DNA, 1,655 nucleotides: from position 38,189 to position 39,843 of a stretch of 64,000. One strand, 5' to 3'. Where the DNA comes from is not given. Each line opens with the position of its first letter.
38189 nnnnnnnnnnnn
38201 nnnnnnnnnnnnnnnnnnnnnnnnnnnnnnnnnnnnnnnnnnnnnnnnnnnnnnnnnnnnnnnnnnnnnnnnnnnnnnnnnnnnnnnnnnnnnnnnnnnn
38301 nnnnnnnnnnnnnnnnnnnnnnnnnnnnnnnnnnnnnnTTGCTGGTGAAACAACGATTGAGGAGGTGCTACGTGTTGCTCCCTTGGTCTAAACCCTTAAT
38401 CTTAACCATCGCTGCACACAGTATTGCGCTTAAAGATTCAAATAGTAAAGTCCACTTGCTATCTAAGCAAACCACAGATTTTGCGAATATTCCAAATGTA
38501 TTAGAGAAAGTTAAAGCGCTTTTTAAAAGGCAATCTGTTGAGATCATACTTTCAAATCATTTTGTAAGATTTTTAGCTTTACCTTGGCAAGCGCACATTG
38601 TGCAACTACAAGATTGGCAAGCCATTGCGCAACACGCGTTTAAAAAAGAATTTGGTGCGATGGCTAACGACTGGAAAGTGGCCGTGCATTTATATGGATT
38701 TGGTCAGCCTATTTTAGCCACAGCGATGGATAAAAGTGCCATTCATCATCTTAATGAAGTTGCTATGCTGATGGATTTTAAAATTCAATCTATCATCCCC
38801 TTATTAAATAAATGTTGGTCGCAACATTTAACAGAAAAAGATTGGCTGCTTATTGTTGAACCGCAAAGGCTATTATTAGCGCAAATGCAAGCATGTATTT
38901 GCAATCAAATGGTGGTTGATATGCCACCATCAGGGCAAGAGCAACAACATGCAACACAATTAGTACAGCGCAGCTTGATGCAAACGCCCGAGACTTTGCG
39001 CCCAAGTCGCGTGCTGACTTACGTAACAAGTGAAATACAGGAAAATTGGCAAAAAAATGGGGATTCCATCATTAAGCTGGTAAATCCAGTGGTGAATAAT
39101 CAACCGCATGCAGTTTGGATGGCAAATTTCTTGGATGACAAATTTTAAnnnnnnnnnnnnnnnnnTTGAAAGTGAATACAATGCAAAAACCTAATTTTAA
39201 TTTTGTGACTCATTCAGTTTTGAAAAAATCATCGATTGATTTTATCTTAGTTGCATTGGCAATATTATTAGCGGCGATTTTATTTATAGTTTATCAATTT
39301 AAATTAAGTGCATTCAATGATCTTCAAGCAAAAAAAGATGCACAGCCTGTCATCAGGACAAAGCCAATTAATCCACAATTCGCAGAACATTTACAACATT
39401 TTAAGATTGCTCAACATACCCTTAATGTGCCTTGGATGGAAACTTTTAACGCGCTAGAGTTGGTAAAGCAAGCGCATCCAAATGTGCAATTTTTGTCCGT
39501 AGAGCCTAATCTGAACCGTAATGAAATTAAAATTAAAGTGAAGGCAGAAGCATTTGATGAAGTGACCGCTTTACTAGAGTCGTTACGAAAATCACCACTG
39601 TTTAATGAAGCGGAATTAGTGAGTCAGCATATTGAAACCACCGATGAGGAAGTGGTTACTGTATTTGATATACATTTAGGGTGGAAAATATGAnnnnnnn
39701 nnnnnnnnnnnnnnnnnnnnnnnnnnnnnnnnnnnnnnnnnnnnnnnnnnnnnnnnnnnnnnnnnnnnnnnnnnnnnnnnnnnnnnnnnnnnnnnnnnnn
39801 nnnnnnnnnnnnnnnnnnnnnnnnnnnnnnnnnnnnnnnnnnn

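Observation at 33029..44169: Cluster 1: complete non-canonical type-IV-filament / T2SS-like machine carried on the island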

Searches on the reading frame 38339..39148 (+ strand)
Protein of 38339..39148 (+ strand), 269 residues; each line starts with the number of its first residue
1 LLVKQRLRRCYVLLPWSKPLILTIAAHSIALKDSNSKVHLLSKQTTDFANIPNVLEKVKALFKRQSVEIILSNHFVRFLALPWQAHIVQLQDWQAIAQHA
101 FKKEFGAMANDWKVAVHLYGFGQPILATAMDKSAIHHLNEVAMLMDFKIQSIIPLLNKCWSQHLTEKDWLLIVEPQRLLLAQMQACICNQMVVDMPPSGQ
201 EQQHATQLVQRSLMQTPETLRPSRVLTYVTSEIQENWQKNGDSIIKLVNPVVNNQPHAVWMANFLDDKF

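Call 4: search_protein_families(library=pfam, proteins=[window:38339-39148:+], max_evalue=0.01)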
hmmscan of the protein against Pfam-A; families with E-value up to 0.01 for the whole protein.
window:38339-39148:+ (269 aa): 0 families

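Call 5: search_protein_families(library=ncbifam, proteins=[window:38339-39148:+], max_evalue=0.01)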
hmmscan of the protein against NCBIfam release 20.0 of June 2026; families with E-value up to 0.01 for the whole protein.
window:38339-39148:+ (269 aa): 2 families
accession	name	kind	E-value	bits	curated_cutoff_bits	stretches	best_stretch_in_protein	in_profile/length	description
NF008756.0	PRK11788.1-4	equivalog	0.00035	19.7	474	1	90-249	192-343/389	lipopolysaccharide assembly protein LapB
NF008757.0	PRK11788.1-5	equivalog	0.003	16.8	363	1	109-256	208-352/388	lipopolysaccharide assembly protein LapB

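Call 10: find_homologous_proteins(query=window:38339-39148:+)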
Query window:38339-39148:+ (269 aa): 9 proteins with E <= 0.001 among 588 candidates.
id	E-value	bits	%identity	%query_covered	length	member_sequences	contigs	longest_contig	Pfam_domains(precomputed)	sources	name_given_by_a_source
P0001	4.8e-168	575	100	96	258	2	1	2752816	-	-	-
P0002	6.7e-109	381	67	96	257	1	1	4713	-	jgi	-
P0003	5.7e-63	231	45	93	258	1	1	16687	-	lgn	-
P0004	1.1e-62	230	46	93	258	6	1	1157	-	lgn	-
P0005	7.6e-59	217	45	93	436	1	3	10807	PF05137.19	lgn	-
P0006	9.1e-58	214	43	93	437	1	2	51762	-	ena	-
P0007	1.2e-56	210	42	92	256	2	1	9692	-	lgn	-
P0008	1.2e-50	190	40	94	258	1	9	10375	-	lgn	-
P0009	8.1e-45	171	37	92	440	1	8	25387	PF05137.19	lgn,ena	-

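Call 11: find_encoding_contigs(protein=P0006, flank=10000, max_places=3)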
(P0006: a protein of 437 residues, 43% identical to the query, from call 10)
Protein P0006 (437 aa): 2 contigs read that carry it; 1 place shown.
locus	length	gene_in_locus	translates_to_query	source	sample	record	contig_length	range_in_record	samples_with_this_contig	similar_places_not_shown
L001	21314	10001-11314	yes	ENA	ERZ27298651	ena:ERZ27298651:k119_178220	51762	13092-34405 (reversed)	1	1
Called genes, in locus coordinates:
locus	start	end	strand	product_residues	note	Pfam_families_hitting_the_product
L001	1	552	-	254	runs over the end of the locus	PF06966:DUF1295, PF02544:Steroid_dh (weak), PF04140:ICMT (weak), PF04191:PEMT (weak)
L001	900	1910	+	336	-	PF00990:GGDEF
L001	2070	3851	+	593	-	PF01011:PQQ, PF13570:Beta-prop_ACSF4 (weak), PF13360:PQQ_2, PF01011:PQQ, PF13360:PQQ_2, PF13570:Beta-prop_ACSF4 (weak)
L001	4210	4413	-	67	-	PF00313:CSD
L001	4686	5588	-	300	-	PF00749:tRNA-synt_1c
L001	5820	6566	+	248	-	PF03928:HbpS-like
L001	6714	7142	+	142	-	PF07963:N_methyl, PF08334:T2SSG, PF22434:PilW_C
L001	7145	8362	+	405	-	PF00482:T2SSF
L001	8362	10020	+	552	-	PF00437:T2SSE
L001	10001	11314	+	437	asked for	-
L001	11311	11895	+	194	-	-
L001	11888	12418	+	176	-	-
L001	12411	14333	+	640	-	PF14559:TPR_19 (faint), PF03958:Secretin_N, PF00263:Secretin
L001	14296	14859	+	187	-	-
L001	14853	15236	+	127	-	PF07963:N_methyl (weak)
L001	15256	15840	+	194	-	-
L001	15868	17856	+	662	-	PF13688:Reprolysin_5 (weak), PF00413:Peptidase_M10, PF08548:Peptidase_M10_C, PF00353:HemolysinCabind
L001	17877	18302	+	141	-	PF01152:Bac_globin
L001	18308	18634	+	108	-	PF07978:NIPSNAP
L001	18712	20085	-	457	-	PF00270:DEAD, PF04851:ResIII, PF00271:Helicase_C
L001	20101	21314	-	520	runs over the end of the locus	PF00270:DEAD, PF04851:ResIII, PF00271:Helicase_C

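Call 12: find_encoding_contigs(protein=P0003, flank=10000, max_places=3)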
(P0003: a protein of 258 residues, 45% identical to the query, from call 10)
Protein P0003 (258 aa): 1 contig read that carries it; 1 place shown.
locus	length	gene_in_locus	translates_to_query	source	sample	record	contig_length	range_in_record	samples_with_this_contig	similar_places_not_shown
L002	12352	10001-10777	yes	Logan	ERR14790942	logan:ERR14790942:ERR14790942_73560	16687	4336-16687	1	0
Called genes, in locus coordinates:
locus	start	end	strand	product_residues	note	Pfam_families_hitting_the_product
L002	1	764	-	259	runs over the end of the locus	PF06966:DUF1295, PF02544:Steroid_dh (weak), PF04191:PEMT (weak), PF04140:ICMT (weak)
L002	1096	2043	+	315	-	PF00990:GGDEF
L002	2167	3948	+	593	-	PF01011:PQQ, PF13360:PQQ_2, PF13570:Beta-prop_ACSF4 (weak), PF01011:PQQ, PF13360:PQQ_2, PF13570:Beta-prop_ACSF4 (weak)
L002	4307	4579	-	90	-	PF00313:CSD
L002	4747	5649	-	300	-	PF00749:tRNA-synt_1c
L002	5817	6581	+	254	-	PF03928:HbpS-like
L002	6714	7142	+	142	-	PF07963:N_methyl (weak), PF08334:T2SSG, PF22434:PilW_C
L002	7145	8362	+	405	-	PF00482:T2SSF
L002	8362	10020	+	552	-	PF00437:T2SSE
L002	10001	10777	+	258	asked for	-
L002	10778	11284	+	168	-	-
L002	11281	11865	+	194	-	-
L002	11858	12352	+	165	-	?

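Call 14: find_related_loci(query=A1, collection=genome_contigs, flank=10000)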
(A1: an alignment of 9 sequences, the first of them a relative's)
Query A1 (258 aa) in genome_contigs; peptide patterns used: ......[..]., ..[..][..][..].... (x = any residue, [..] = any of these).
77 stretches matched a pattern; 14 encode a relative of the query (tblastn E <= 1e-3); 14 distinct loci.
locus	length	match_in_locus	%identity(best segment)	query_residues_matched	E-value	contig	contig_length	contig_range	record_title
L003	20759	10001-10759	43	3-253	1e-62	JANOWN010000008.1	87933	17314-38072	MAG: Methylotenera sp. isolate VAR_35_metabat_405 VAR_35_k141_3460088, whole genome shotgun sequence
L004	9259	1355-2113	44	3-253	2e-61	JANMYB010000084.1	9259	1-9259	MAG: Methylotenera sp. isolate OTE_8_metabat_57 OTE_8_k141_4490638, whole genome shotgun sequence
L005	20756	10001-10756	42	11-253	1e-59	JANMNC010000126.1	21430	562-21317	MAG: Methylotenera sp. isolate OTE_58_metabat_390 OTE_58_k141_6726695, whole genome shotgun sequence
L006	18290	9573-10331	43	3-253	3e-57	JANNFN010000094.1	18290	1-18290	MAG: Methylotenera sp. isolate OTE_75_metabat_285 OTE_75_k141_2707572, whole genome shotgun sequence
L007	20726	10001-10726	38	9-253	4e-55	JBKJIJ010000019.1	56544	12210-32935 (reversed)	MAG: Methylotenera sp. isolate ant_bin.157 S1Ck117_6367794_flag_0_multi_48.2569_len_56544, whole genome shotgun sequence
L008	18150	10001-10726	38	9-253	1e-55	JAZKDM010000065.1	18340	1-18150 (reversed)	MAG: Pseudomonadota bacterium isolate DC_HB_01_SPN181219-bin051 DCHB01SPN_B051_0_000000000065, whole genome shotgun sequ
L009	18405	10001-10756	38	7-252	2e-49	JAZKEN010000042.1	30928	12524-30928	MAG: Pseudomonadota bacterium isolate DC_HB_02_SPN181219-bin036_1 DCHB02SPN_B036_1_000000000042, whole genome shotgun se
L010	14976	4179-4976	34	3-256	2e-40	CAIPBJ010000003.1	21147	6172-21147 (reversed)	MAG: uncultured Methylophilaceae bacterium isolate AM-lipid-02-D1_bin-0045 genome assembly, contig: bin-0045:003/143, wh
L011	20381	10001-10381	30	55-173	1e-15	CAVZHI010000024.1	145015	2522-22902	MAG: uncultured beta proteobacterium isolate MFD04651.bin.2.88 genome assembly, contig: contig_6414, whole genome shotgu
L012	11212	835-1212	28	52-174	4e-15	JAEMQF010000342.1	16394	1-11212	MAG: Burkholderiales bacterium isolate 2017_B01_C_4 c_000000084547, whole genome shotgun sequence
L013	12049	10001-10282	32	52-145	2e-14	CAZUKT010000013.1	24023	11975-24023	MAG TPA_asm: uncultured Rubrivivax sp. isolate SRP272421_co1_281 genome assembly, contig: NODE_5195_length_24023_cov_5.3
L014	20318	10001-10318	31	60-162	2e-13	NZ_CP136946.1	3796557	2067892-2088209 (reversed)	Jeongeupia wiesaeckerbachi strain A1 chromosome, complete genome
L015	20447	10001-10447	28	60-203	2e-13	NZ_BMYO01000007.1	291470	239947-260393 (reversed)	Jeongeupia chitinilytica strain KCTC 23701 sequence07, whole genome shotgun sequence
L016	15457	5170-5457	30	60-155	3e-12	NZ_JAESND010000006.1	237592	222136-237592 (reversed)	Jeongeupia naejangsanensis strain DSM 24253 Contig_6, whole genome shotgun sequence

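Call 30: search_solved_structures(query=A3, max_evalue=10)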
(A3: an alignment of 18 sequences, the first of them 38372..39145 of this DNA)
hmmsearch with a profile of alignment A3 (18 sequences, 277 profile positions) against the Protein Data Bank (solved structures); distinct sequences matched with E-value up to 10: 0.

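Call 44: predict_structure(alignment_id=A1)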
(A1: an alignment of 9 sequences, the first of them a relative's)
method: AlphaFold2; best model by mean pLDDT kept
length: 258 residues; sequences in the alignment: 9
mean_pLDDT: 85.6   pTM: 0.84
mean pLDDT of the five models: 85.6, 84.2, 84.2, 82.2, 71.9
residues with pLDDT >= 90: 130; 70-90: 94; 50-70: 28; < 50: 6
segments of 3 or more residues with pLDDT < 50: 256-258
pLDDT, mean of each block of 10 residues (from residue 1): 68 93 91 84 90 92 93 87 94 94 88 91 94 94 85 74 92 84 90 91 88 86 63 70 83 62
secondary structure, 60 per line:
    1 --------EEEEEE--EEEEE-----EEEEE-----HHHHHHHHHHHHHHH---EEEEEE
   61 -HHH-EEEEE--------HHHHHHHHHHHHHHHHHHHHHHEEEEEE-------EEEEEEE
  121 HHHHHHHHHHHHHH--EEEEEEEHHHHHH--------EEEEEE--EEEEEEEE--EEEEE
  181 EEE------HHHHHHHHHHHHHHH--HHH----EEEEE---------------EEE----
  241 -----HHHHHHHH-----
elements in order: E9-14 E17-21 E27-31 H37-51 E55-60 E66-70 H79-100 E101-106 E114-120 H121-134 E137-143 H144-149 E158-163 E166-173 E176-183 H190-204 E214-218 E234-236 H246-253

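Call 49: fold_search(model_id=the predicted structure, library=pdb)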
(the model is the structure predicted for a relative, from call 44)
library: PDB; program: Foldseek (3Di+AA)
matches with E <= 10: 1712; with E <= 0.001: 97
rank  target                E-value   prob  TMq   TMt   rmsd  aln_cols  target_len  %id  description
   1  5eox_B                7.2e-12  1.00  0.52  0.42   8.1       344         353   11  Pseudomonas aeruginosa PilM bound to ADP (released 2016-04-27)
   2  5eoy_B                8.1e-12  1.00  0.52  0.41   8.1       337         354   12  Pseudomonas aeruginosa SeMet-PilM bound to ADP (released 2016-04-27)
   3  5eq6_A                1.2e-11  1.00  0.49  0.39   8.5       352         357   12  Pseudomonas aeruginosa PilM bound to AMP-PNP (released 2016-04-27)
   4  5eox_A                2.0e-11  1.00  0.53  0.42   7.9       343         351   11  Pseudomonas aeruginosa PilM bound to ADP (released 2016-04-27)
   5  1yf5                  2.3e-11  1.00  0.57  0.62   5.8       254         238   10  Cyto-Epsl: The Cytoplasmic Domain Of Epsl, An Inner Membrane Component Of The Type II Secretion System Of Vibrio Cholera (released 2005-05-03)
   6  5eq6_B                4.2e-11  1.00  0.48  0.38   9.2       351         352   12  Pseudomonas aeruginosa PilM bound to AMP-PNP (released 2016-04-27)
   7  4pht_Y                1.4e-10  1.00  0.57  0.63   5.4       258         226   12  ATPase GspE in complex with the cytoplasmic domain of GspL from the Vibrio vulnificus type II Secretion system (released 2014-11-26)
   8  5eoy_A                1.5e-10  1.00  0.50  0.40   9.1       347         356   11  Pseudomonas aeruginosa SeMet-PilM bound to ADP (released 2016-04-27)
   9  5eou_B                2.5e-10  1.00  0.59  0.46   7.0       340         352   12  Pseudomonas aeruginosa PilM:PilN1-12 bound to ATP (released 2016-04-27)
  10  4pht_X                2.6e-10  1.00  0.56  0.63   5.3       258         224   10  ATPase GspE in complex with the cytoplasmic domain of GspL from the Vibrio vulnificus type II Secretion system (released 2014-11-26)
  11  1w97                  2.8e-10  1.00  0.56  0.61   5.1       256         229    9  cyto-EpsL: the cytoplasmic domain of EpsL, an inner membrane component of the type II secretion system of Vibrio cholera (released 2004-11-30)
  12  5tkw                  4.6e-10  1.00  0.50  0.53   6.9       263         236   11  1.35 Angstrom Resolution Crystal Structure of a Pullulanase-specific Type II Secretion System Integral Cytoplasmic Membr (released 2016-10-19)
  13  5eou_A                6.2e-10  1.00  0.52  0.43   7.4       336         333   11  Pseudomonas aeruginosa PilM:PilN1-12 bound to ATP (released 2016-04-27)
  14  2ych_A                7.0e-10  1.00  0.60  0.48   5.9       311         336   14  PilM-PilN type IV pilus biogenesis complex (released 2011-05-11)
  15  3jc8_Ma               6.0e-09  1.00  0.60  0.46   6.3       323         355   12  Architectural model of the type IVa pilus machine in a piliated state (released 2016-03-16)
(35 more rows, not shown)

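Call 62: search_protein_families(library=pfam, proteins=[L014:4172-6211:+, L014:15598-16599:+, L014:16738-17748:+, L011:16186-18249:+, L013:4413-5402:+, L012:7003-9300:-, L003:5133-5807:+, L003:4498-5136:+, L003:15775-16335:+, L007:15823-16449:+], max_evalue=0.001)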
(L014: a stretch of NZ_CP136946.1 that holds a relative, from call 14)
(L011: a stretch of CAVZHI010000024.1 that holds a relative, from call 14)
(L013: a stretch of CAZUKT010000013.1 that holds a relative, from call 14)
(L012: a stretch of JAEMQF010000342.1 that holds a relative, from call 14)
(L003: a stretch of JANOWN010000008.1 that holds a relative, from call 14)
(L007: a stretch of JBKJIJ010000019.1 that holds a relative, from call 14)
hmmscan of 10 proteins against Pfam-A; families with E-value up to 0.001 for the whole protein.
L014:4172-6211:+ (679 aa): 2 families
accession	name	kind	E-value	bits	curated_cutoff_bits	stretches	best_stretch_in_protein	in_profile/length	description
PF00704.34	Glyco_hydro_18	-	1.5e-74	252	29.6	1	247-664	5-317/317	Glycosyl hydrolases family 18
PF02839.19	CBM_5_12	-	2e-26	92.1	26.2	2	27-71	1-44/44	Carbohydrate-binding module family 5/12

L014:15598-16599:+ (333 aa): 4 families
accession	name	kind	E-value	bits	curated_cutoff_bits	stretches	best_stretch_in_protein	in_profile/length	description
PF00356.27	LacI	-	6.7e-15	55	27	1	8-56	1-46/46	Bacterial regulatory proteins, lacI family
PF00532.27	Peripla_BP_1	-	1.2e-11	45.1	22.2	1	68-228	2-166/281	Periplasmic binding proteins and sugar binding domain of LacI family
PF13407.12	Peripla_BP_4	-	1.2e-10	41.8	35.1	1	71-316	2-257/258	Periplasmic binding protein domain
PF13377.12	Peripla_BP_3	-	5.2e-08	33.6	26.5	1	179-322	5-154/167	Periplasmic binding protein-like domain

L014:16738-17748:+ (336 aa): 1 family
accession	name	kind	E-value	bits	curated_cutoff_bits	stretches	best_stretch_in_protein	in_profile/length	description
PF00294.29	PfkB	-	9.1e-63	212.8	25.8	1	40-324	1-301/302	pfkB family carbohydrate kinase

L011:16186-18249:+ (687 aa): 0 families

L013:4413-5402:+ (329 aa): 1 family
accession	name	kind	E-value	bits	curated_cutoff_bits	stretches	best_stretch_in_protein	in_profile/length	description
PF25323.1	6TM_PilS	-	1.2e-06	28.8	27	1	58-197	37-183/189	PilS-like transmembrane domain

L012:7003-9300:- (765 aa): 5 families
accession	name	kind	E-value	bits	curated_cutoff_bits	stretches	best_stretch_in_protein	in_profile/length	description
PF00072.30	Response_reg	-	2.5e-26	92.5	30.2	1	617-729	1-110/111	Response regulator receiver domain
PF02518.31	HATPase_c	-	3.8e-23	82.5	26.4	1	466-592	1-110/111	Histidine kinase-, DNA gyrase B-, and HSP90-like ATPase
PF00512.31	HisKA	-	2e-20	73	26.9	1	354-417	1-64/66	His Kinase A (phospho-acceptor) domain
PF00672.30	HAMP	-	9.5e-14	51.9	25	1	278-327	2-51/53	HAMP domain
PF23198.2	PDE8A_N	-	0.00024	21.5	29.6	1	616-717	11-116/147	PDE8A-like, N-terminal domain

L003:5133-5807:+ (224 aa): 4 families
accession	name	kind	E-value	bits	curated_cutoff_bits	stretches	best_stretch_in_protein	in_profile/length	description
PF06508.19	QueC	-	2.5e-79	266.1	22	1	4-213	1-208/210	Queuosine biosynthesis protein QueC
PF00733.27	Asn_synthase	-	3.3e-06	27.5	21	1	6-62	21-77/354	Asparagine synthase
PF02568.20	ThiI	-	2e-05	24.7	20.5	0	3-55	4-57/197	Thiamine biosynthesis protein (ThiI)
PF03054.22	tRNA_Me_trans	-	0.00073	19.7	20.6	0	4-47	2-45/202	tRNA methyl transferase HUP domain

L003:4498-5136:+ (212 aa): 2 families
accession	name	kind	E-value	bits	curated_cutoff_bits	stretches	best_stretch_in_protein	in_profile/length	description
PF04055.27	Radical_SAM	-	7.4e-13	49.4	29.5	1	29-102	5-88/166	Radical SAM superfamily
PF13353.11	Fer4_12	-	0.00016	22.4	22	1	24-81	8-70/137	4Fe-4S single cluster domain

L003:15775-16335:+ (186 aa): 1 family
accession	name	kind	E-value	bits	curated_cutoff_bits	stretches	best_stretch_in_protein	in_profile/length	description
PF00886.24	Ribosomal_S16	-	5.5e-26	90.7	27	1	8-68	1-62/62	Ribosomal protein S16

L007:15823-16449:+ (208 aa): 3 families
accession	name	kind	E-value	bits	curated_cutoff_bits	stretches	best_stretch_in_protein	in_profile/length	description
PF00196.25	GerE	-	8.2e-12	45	23.5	1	147-201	3-57/57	Bacterial regulatory proteins, luxR family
PF04545.22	Sigma70_r4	-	5.5e-06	26.2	24.1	1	147-189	5-48/50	Sigma-70, region 4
PF08281.18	Sigma70_r4_2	-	0.00015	21.8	25.7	1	147-189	11-54/54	Sigma-70, region 4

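Call 63: search_protein_representatives(alignment_id=A5)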
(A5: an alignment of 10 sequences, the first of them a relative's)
Query: 10 sequences, 258 profile positions. Proteins with E-value up to 0.001 (for the whole library): 2265; up to 1e-10: 1284; up to 1e-30: 74. The best 150 are listed.
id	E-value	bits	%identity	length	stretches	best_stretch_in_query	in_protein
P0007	1.3e-107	375.5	-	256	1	1-256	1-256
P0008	2.5e-101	354.9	-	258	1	1-256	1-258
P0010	3.8e-93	328.1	-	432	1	1-256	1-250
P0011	6.9e-90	317.4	-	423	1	1-256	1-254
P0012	9.6e-89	313.7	-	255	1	1-255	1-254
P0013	1.0e-85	303.7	-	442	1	2-256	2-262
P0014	3.8e-81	288.8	-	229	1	36-256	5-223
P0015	7.6e-80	284.5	-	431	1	2-256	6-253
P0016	2.6e-75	269.6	-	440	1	4-256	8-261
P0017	3.2e-75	269.3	-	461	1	1-256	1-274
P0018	3.3e-75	269.3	-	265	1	6-255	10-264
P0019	5.8e-75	268.5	-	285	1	3-257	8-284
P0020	6.3e-69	248.7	-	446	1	7-256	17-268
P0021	1.1e-67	244.7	-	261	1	1-255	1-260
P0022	2.9e-66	240.0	-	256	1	1-256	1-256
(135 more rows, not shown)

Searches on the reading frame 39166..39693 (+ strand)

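Call 4: search_protein_families(library=pfam, proteins=[window:39166-39693:+], max_evalue=0.01)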
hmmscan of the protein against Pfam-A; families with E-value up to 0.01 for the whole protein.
window:39166-39693:+ (175 aa): 1 family
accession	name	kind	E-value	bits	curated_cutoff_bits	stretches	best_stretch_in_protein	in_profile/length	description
PF05137.18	PilN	-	1.6e-07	31.7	22.8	1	98-171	5-76/78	Fimbrial assembly protein (PilN)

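Call 5: search_protein_families(library=ncbifam, proteins=[window:39166-39693:+], max_evalue=0.01)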
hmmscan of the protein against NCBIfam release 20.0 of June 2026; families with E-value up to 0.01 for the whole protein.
window:39166-39693:+ (175 aa): 0 families
